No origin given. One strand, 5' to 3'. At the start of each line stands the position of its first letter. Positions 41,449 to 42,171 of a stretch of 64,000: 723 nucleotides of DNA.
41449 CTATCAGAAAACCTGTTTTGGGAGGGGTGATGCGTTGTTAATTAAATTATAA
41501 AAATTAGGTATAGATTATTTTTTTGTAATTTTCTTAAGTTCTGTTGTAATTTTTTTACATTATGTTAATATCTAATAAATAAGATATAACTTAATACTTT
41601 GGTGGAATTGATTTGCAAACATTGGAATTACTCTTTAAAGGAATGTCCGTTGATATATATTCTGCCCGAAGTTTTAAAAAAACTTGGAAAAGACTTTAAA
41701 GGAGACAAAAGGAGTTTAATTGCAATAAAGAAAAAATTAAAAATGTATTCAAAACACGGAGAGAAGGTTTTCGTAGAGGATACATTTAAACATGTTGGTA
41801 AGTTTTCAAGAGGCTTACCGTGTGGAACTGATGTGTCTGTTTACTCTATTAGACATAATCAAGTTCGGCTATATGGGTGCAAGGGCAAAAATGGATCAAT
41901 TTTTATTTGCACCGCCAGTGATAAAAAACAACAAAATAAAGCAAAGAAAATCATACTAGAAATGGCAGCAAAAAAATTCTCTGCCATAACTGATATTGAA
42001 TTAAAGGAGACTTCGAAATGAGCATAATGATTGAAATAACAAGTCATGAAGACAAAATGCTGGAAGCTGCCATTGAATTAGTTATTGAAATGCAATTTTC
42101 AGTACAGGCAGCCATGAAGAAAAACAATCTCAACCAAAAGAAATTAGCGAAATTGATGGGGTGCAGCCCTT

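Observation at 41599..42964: Tripartite toxin / HTH antitoxin / SecB-like chaperone (TAC-type) module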

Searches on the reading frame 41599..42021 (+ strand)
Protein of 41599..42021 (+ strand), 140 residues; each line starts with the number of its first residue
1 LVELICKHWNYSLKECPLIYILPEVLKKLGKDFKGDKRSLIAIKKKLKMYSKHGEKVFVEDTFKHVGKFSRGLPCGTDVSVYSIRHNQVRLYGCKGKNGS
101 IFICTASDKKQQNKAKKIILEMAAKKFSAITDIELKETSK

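Call 3: search_protein_families(library=pfam, proteins=[window:41599-42021:+], max_evalue=1)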
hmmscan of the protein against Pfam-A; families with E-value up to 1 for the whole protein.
window:41599-42021:+ (140 aa): 0 families

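Call 4: search_protein_families(library=ncbifam, proteins=[window:41599-42021:+], max_evalue=1)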
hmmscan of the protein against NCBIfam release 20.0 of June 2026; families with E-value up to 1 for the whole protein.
window:41599-42021:+ (140 aa): 0 families

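Call 5: search_protein_families(library=padloc, proteins=[window:41599-42021:+], max_evalue=1)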
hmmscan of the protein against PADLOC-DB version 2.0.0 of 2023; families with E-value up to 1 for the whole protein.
window:41599-42021:+ (140 aa): 0 families

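Call 6: search_protein_families(library=phrogs, proteins=[window:41599-42021:+], max_evalue=1)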
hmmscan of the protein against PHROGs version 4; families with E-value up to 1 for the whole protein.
window:41599-42021:+ (140 aa): 2 families
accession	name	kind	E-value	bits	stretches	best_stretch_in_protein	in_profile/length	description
phrog_15710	-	unknown function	0.041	14.9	1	108-127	7-26/45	-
phrog_36882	-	unknown function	0.089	13.6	1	31-117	56-144/168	-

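Call 8: search_solved_structures(query=window:41599-42021:+, max_evalue=10, show_alignments=2)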
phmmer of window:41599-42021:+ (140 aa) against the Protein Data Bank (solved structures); distinct sequences matched with E-value up to 10: 6.
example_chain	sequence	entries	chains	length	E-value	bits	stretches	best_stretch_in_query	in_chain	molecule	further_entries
5kca_A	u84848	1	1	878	0.00058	23.3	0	17-64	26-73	Cerebellin-1,Cerebellin-1,Cerebellin-1,Glutamate receptor ionotropic, delta-2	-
6wvs_A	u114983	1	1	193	0.0011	22.5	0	96-132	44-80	DeNovoTIM15 hyperstable de novo TIM barrel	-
6z2i_A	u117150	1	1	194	0.015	18.7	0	95-131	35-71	de novo designed TIM barrel DeNovoTIM6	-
7p12_A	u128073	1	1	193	0.25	14.8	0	94-132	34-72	DeNovoTIM13-SB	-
6yqx_A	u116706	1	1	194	0.33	14.4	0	94-131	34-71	de novo designed TIM barrel DeNovoTIM13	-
7osv_A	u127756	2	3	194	1.6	12.2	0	97-131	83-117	DeNovoTIM6-SB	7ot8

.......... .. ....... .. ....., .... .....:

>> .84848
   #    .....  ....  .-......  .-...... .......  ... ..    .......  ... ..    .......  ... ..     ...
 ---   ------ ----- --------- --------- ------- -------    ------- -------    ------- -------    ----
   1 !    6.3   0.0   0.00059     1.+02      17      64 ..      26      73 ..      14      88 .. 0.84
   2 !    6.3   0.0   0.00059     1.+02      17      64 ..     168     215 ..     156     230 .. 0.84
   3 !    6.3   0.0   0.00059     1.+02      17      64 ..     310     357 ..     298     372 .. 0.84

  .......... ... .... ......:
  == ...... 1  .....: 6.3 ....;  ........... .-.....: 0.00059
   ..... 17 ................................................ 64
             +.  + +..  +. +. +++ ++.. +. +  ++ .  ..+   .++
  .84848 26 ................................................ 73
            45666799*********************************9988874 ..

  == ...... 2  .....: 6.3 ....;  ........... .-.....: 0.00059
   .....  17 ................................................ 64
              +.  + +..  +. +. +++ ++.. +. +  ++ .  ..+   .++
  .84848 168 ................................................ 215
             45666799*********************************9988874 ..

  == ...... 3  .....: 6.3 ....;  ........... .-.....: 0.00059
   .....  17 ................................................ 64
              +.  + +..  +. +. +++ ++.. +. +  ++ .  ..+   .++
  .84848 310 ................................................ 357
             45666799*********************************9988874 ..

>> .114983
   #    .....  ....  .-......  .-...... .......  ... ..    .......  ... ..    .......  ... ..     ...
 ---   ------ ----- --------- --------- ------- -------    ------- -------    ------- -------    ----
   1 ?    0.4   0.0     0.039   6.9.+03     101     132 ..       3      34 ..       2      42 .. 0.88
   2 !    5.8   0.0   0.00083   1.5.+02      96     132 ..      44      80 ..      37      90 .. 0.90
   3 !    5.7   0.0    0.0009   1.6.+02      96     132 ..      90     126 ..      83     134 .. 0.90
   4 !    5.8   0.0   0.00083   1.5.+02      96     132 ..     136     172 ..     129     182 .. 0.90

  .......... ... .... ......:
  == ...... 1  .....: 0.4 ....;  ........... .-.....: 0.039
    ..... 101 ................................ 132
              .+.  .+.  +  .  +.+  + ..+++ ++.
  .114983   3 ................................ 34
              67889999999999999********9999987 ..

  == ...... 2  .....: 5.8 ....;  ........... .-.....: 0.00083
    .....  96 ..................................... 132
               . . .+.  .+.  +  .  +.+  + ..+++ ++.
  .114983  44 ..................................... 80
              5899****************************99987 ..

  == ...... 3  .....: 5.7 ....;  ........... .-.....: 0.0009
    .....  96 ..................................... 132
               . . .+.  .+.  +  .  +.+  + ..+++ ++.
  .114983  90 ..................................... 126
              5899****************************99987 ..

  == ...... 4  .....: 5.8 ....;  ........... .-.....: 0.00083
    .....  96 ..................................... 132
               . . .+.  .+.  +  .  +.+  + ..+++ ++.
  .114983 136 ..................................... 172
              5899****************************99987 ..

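Call 10: find_homologous_proteins(query=window:41599-42021:+, max_evalue=0.001)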
Query window:41599-42021:+ (140 aa): 1 proteins with E <= 0.001 among 13 candidates.
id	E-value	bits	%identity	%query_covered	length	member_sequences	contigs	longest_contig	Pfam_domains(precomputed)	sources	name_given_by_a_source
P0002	9.3e-68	245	93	87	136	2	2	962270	-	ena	-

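Call 11: find_encoding_contigs(protein=P0002, flank=6000, max_places=6)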
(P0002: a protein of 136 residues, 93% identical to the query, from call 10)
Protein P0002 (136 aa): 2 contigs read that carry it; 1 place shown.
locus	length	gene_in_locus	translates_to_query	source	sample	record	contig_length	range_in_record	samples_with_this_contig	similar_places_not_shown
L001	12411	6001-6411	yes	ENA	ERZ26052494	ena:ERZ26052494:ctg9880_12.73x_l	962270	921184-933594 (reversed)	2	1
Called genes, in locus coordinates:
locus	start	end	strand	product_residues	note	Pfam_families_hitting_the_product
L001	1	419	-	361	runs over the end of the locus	PF01018:GTP1_OBG, PF01926:MMR_HSR1, PF02421:FeoB_N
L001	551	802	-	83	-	PF01016:Ribosomal_L27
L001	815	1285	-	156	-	-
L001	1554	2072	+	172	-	PF00582:Usp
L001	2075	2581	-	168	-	PF01327:Pep_deformylase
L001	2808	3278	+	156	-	-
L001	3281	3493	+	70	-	PF13560:HTH_31 (weak), PF01381:HTH_3, PF13443:HTH_26 (weak)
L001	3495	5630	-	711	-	-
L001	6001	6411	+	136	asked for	-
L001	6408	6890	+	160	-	PF01381:HTH_3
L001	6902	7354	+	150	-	-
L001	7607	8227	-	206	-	PF08534:Redoxin, PF00578:AhpC-TSA, PF00085:Thioredoxin (faint), PF13098:Thioredoxin_2, PF13905:Thioredoxin_8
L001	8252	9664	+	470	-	PF00206:Lyase_1, PF14698:ASL_C2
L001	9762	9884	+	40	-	-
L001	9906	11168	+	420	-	PF00278:Orn_DAP_Arg_deC, PF01168:Ala_racemase_N (weak), PF02784:Orn_Arg_deC_N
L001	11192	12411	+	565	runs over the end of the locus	PF13779:DUF4175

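Call 52: predict_structure(alignment_id=A8)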
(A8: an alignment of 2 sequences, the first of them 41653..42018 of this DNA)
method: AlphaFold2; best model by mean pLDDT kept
length: 122 residues; sequences in the alignment: 2
mean_pLDDT: 51.1   pTM: 0.35
mean pLDDT of the five models: 51.1, 45.7, 37.9, 37.5, 35.0
residues with pLDDT >= 90: 0; 70-90: 1; 50-70: 74; < 50: 47
segments of 3 or more residues with pLDDT < 50: 1-9, 31-44, 80-82, 108-122
pLDDT, mean of each block of 10 residues (from residue 1): 44 53 52 38 52 52 60 58 56 63 53 34 34
secondary structure, 60 per line:
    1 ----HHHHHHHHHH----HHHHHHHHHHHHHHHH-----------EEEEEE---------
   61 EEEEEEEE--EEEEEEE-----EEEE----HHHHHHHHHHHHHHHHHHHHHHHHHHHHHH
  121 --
elements in order: H5-14 H19-34 E46-51 E61-68 E71-77 E83-86 H91-120

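Call 54: search_dna_similar(query=window:41653-42018:+, collection=plasmids, mode=protein, max_evalue=1, max_rows=15)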
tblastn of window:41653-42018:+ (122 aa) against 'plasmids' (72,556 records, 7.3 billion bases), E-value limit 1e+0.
Records with a match: 1; places in all: 1; records where one place covers at least 80% of the query: 0.
Best place of each record, by identity: <60% 1.
By first word of the organism name: Streptomyces 1.
By predicted mobility (MOB-suite, as given by PLSDB): mobilizable 1.
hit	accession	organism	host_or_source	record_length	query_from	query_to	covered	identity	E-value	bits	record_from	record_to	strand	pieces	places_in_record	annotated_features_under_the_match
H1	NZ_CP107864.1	Streptomyces europaeiscabiei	-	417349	51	92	34%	40.5%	6e-1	36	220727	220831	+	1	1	CRISPR-associated endonuclease Cas3''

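Call 57: fold_search(model_id=the predicted structure, library=pdb)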
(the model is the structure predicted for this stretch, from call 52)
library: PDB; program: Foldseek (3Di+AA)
matches with E <= 10: 345; with E <= 0.001: 0
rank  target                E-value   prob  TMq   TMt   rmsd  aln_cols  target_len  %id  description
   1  4d60_A                2.1e-01  0.23  0.25  0.21  12.1        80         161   16  Structure of a dimeric Plasmodium falciparum profilin mutant (released 2015-06-03)
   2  2hdm_MODEL_1_A        7.9e-01  0.21  0.25  0.37  11.4        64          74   14  Solution structure of V21C/V59C Lymphotactin/XCL1 (released 2007-05-01)
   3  5ote                  7.9e-01  0.13  0.22  0.09  11.3        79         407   15  MRCK beta in complex with BDP-00008900 (released 2018-02-21)
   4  6j6q_F                8.4e-01  0.14  0.23  0.18  21.4        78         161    6  Cryo-EM structure of the yeast B*-b2 complex at an average resolution of 3.7 angstrom (released 2019-04-24)
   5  2vd5_B                1.0e+00  0.12  0.21  0.09  10.8        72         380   17  Structure of Human Myotonic Dystrophy Protein Kinase in Complex with the Bisindoylmaleide inhibitor BIM VIII (released 2007-11-06)
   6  1f9r_A                1.1e+00  0.11  0.22  0.37  12.2        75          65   16  CRYSTAL STRUCTURE OF PLATELET FACTOR 4 MUTANT 1 (released 2003-08-26)
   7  2jkf                  1.1e+00  0.10  0.25  0.19  13.2        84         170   14  Plasmodium falciparum profilin (released 2008-09-23)
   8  1f9s_B                1.2e+00  0.12  0.20  0.35  12.0        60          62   27  CRYSTAL STRUCTURE OF PLATELET FACTOR 4 MUTANT 2 (released 2003-08-26)
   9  6vgj_A                1.2e+00  0.12  0.22  0.32  12.2        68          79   12  N-terminal variant of CXCL13 (released 2020-10-07)
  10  1icw_A                1.2e+00  0.10  0.20  0.32  12.1        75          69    8  INTERLEUKIN-8, MUTANT WITH GLU 38 REPLACED BY CYS AND CYS 50 REPLACED BY ALA (released 1997-03-12)
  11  9fi8_HK               1.2e+00  0.05  0.19  0.18  18.4        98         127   17  SSU(head) structure derived from the SSU sample of the mitoribosome from T. gondii. (released 2024-12-11)
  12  3tn2                  1.3e+00  0.16  0.22  0.36  10.0        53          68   15  structure analysis of MIP1-beta P8A (released 2012-09-05)
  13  3nec_A                1.3e+00  0.13  0.25  0.20  10.2        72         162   17  Crystal Structure of Toxoplasma gondii Profilin (released 2010-09-29)
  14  4d60_K                1.3e+00  0.08  0.25  0.20  13.1        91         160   14  Structure of a dimeric Plasmodium falciparum profilin mutant (released 2015-06-03)
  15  9u42                  1.3e+00  0.04  0.15  0.12  15.1       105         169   19  Crystal Structure of Homogentisate 1,2-Dioxygenase from Acinetobacter in Complex with Zn ion (released 2025-07-23)
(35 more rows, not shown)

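Call 72: search_protein_families(library=pfam, alignment_id=A10, max_evalue=1)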
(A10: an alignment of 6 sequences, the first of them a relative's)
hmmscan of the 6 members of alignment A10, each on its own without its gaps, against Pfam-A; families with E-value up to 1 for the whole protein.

A. member 1, P0002 (136 aa): 0 families

B. families by the number of members that match (of 6 scanned): 1 family
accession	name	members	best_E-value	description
PF05973.20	Gp49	1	0.027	Phage derived protein Gp49-like (DUF891)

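Call 73: search_solved_structures(query=A10, max_evalue=10, show_alignments=4)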
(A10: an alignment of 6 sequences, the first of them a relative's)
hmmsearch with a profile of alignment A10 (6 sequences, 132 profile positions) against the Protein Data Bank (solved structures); distinct sequences matched with E-value up to 10: 17.
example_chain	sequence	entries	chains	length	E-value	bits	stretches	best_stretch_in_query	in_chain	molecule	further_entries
2lfd_A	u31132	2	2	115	0.026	17.5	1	1-58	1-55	Diiron protein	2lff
4xk8_F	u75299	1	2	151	0.25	14.3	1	24-74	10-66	Photosystem I reaction center subunit III, chloroplastic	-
9grx_f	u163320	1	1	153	0.25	14.3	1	24-74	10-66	Photosystem I reaction center subunit III, chloroplastic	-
2o01_F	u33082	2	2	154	0.26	14.3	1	24-74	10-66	Photosystem I reaction center subunit III, chloroplast | Photosystem I reaction center subunit III, chloroplastic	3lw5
6ly5_f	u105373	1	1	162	0.29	14.1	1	24-74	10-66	PsaF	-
7rmx_A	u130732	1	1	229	0.35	13.9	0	25-46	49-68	Tunable symmetric protein, D_3_212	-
9ugr_A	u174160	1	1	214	0.36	13.8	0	18-65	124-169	Syn-F4-Link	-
2wsc_F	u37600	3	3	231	0.42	13.6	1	23-74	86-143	PHOTOSYSTEM I REACTION CENTER SUBUNIT III, CHLOROPLASTIC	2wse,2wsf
3l9t_A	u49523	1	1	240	0.56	13.2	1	75-125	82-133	Putative uncharacterized protein smu.31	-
6m9m_A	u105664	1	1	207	0.59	13.1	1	75-124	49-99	AlkD2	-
4x8q_A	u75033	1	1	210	0.6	13.1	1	75-124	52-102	Uncharacterized protein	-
1p68_A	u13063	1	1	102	0.6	13.1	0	18-48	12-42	De novo designed protein S-824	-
9xj1_F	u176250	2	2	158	1.1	12.2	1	26-74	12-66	Photosystem I reaction center subunit III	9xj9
4rku_F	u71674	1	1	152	1.3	12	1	24-74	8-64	Photosystem I reaction center subunit III, chloroplastic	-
4y28_F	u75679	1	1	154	1.3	12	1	24-74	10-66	Photosystem I reaction center subunit III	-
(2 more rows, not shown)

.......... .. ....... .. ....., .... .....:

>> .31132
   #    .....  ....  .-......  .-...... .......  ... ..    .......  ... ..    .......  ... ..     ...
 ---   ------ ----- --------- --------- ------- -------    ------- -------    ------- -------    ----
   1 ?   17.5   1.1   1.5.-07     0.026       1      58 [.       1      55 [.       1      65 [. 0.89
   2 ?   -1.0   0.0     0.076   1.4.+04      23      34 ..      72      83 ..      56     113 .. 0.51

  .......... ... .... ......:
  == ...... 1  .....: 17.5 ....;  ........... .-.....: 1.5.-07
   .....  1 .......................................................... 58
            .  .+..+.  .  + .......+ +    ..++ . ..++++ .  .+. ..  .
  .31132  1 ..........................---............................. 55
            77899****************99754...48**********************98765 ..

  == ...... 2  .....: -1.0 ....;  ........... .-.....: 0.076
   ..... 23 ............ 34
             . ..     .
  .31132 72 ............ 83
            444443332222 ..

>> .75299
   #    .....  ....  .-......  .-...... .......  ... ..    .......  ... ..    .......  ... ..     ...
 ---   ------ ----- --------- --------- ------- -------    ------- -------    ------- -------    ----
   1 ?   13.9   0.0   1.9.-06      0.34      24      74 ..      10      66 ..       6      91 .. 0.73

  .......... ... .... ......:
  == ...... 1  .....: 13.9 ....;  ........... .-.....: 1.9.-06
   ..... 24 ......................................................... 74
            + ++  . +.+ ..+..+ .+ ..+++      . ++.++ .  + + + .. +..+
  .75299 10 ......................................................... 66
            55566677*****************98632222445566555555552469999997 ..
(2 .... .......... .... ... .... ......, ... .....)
